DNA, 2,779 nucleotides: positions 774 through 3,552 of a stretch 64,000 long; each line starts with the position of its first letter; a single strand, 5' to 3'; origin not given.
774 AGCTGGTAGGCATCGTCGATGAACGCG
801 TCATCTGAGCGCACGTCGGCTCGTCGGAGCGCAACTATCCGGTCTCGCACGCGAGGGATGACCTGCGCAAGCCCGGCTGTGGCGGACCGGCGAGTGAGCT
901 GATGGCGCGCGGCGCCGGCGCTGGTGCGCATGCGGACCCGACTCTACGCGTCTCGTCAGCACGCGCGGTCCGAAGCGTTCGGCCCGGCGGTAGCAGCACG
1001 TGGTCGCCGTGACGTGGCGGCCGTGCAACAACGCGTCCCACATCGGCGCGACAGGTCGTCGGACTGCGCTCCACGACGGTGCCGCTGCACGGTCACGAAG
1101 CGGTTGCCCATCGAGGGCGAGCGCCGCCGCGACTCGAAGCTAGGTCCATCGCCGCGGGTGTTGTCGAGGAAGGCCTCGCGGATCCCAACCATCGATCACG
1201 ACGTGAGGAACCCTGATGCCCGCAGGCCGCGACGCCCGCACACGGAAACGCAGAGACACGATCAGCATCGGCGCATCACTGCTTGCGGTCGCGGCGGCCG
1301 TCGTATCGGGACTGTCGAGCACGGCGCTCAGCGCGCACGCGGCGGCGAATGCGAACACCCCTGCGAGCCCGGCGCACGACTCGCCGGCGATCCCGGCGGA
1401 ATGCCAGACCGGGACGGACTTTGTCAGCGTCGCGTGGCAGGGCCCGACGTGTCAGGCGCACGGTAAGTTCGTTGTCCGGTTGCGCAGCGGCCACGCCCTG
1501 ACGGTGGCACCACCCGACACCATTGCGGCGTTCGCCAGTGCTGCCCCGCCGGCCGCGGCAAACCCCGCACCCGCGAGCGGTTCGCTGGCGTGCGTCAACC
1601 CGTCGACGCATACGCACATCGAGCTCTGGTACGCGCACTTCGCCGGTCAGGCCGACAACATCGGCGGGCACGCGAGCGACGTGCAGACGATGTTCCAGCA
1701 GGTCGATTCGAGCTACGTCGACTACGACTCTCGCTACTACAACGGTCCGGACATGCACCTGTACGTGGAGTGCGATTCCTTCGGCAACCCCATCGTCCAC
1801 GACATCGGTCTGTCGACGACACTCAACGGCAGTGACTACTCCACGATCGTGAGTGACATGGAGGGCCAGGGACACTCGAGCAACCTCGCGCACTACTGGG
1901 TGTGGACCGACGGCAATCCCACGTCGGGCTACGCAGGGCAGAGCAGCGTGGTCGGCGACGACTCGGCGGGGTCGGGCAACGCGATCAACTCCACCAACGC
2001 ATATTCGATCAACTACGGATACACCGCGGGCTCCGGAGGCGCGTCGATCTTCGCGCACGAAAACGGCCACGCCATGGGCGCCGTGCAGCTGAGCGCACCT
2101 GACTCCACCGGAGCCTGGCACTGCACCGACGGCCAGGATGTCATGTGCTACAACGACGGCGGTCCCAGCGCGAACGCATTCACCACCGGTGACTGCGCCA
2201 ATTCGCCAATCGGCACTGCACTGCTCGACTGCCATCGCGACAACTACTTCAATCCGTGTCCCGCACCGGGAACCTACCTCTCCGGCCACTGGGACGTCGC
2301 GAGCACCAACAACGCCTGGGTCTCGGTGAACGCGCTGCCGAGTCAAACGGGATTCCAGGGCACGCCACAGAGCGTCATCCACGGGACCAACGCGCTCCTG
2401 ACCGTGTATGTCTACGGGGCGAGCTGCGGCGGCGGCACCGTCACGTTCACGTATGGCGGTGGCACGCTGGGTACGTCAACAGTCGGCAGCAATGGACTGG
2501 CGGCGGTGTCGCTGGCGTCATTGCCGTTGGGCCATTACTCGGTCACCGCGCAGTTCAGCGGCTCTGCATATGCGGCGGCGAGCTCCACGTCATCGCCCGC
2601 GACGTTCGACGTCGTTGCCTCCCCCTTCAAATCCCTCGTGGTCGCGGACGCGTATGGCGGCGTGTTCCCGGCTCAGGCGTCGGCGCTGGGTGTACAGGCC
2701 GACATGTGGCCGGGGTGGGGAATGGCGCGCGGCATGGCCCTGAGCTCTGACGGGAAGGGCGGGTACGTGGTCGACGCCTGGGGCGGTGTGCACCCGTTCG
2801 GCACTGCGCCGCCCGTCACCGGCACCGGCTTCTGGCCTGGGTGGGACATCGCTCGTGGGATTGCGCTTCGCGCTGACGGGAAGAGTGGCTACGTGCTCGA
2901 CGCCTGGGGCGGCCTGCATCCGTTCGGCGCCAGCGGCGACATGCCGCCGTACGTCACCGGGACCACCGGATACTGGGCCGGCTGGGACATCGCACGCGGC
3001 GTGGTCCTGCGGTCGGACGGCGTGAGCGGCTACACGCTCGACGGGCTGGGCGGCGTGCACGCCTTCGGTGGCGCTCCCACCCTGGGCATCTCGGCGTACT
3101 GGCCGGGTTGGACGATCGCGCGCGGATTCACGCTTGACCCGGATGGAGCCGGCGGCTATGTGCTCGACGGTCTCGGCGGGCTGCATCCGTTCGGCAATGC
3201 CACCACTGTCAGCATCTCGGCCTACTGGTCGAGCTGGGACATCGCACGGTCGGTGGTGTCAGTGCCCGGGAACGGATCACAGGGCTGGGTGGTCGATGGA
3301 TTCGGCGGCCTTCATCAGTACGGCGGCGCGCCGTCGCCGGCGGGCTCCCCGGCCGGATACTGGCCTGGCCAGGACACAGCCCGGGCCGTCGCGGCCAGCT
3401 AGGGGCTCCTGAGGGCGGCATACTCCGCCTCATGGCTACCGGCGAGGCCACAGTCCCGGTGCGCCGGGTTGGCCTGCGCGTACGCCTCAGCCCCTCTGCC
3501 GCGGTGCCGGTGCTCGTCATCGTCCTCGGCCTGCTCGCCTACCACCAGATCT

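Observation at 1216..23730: Unrecognised ~42-aa tandem repeat shared by three secreted enzymes (metzincin protease, FG-GAP/FN3 protein, CHAP amidase)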

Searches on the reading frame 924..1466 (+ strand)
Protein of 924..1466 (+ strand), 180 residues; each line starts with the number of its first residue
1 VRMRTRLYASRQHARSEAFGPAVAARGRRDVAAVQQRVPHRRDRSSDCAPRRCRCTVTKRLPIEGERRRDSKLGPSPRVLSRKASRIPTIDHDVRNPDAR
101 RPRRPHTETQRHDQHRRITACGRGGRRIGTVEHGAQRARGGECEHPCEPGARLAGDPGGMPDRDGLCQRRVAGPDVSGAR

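Call 18: search_protein_families(library=pfam, proteins=[window:924-1466:+], max_evalue=0.001)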
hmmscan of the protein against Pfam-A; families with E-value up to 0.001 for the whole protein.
window:924-1466:+ (180 aa): 0 families

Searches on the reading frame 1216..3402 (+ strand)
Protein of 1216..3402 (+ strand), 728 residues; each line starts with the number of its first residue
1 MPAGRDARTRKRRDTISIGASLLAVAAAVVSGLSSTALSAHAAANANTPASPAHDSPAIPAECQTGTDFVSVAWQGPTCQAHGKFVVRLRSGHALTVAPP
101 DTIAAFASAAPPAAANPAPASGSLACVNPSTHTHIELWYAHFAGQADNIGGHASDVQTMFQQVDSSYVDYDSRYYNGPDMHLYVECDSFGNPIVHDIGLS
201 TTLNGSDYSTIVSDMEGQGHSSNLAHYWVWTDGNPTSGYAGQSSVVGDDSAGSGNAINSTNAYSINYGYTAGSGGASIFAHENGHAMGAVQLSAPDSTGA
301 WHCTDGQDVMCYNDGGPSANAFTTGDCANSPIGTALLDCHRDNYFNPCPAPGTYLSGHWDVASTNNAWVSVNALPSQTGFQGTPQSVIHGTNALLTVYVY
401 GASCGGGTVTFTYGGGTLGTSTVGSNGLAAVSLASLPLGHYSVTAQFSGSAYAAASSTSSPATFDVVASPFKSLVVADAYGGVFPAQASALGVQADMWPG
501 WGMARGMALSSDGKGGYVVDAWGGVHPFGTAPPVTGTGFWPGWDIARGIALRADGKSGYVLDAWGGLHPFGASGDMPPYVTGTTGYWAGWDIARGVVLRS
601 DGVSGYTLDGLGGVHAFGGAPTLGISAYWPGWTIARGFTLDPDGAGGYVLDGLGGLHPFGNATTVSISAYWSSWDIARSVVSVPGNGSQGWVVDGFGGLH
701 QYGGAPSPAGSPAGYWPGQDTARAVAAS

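Call 6: search_protein_families(library=pfam, proteins=[window:1216-3402:+], max_evalue=1)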
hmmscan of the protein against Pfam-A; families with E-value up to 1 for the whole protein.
window:1216-3402:+ (728 aa): 6 families
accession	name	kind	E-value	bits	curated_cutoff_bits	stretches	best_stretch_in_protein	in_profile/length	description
PF16640.11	Big_3_5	-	1e-12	48.8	35.5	1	383-466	4-87/88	Bacterial Ig-like domain (group 3)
PF13688.12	Reprolysin_5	-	0.00025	21.8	27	1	204-291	69-160/196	Metallo-peptidase family M12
PF02369.22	Big_1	-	0.0013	19.2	34.9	1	400-456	29-89/93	Bacterial Ig-like domain (group 1)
PF13582.12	Reprolysin_3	-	0.03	15.3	22.4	1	237-289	75-120/123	Metallo-peptidase family M12B Reprolysin-like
PF13574.12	Reprolysin_2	-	0.12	12.7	27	1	210-313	61-173/195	Metallo-peptidase family M12B Reprolysin-like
PF09134.16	Invasin_D3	-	0.78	10.7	33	1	403-455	35-90/98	Invasin, domain 3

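Call 7: search_protein_families(library=ncbifam, proteins=[window:1216-3402:+], max_evalue=1)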
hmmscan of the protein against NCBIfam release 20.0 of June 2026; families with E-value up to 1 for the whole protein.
window:1216-3402:+ (728 aa): 1 family
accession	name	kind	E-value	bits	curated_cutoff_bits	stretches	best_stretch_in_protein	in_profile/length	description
NF038115.1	SVAGG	subfamily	0.0045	16.1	150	1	259-326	155-222/407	SVAGG family GlyGly-CTERM protein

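Call 35: find_encoding_contigs(protein=window:1216-3402:+, flank=2000, max_places=3)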
Protein window:1216-3402:+ (728 aa): 3 contigs read that carry it; 1 place shown.
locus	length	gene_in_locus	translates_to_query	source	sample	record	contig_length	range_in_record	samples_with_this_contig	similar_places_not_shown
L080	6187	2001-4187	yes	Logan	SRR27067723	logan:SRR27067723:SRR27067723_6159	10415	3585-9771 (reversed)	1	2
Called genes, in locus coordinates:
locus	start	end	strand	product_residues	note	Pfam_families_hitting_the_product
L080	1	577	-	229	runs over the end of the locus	PF01553:Acyltransferase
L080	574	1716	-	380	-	PF13946:DUF4214, PF02353:CMAS (faint), PF13489:Methyltransf_23, PF08241:Methyltransf_11 (weak), PF08242:Methyltransf_12, PF13649:Methyltransf_25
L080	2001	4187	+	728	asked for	PF16640:Big_3_5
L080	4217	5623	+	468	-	PF20176:DUF6541 (weak)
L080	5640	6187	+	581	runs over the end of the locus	-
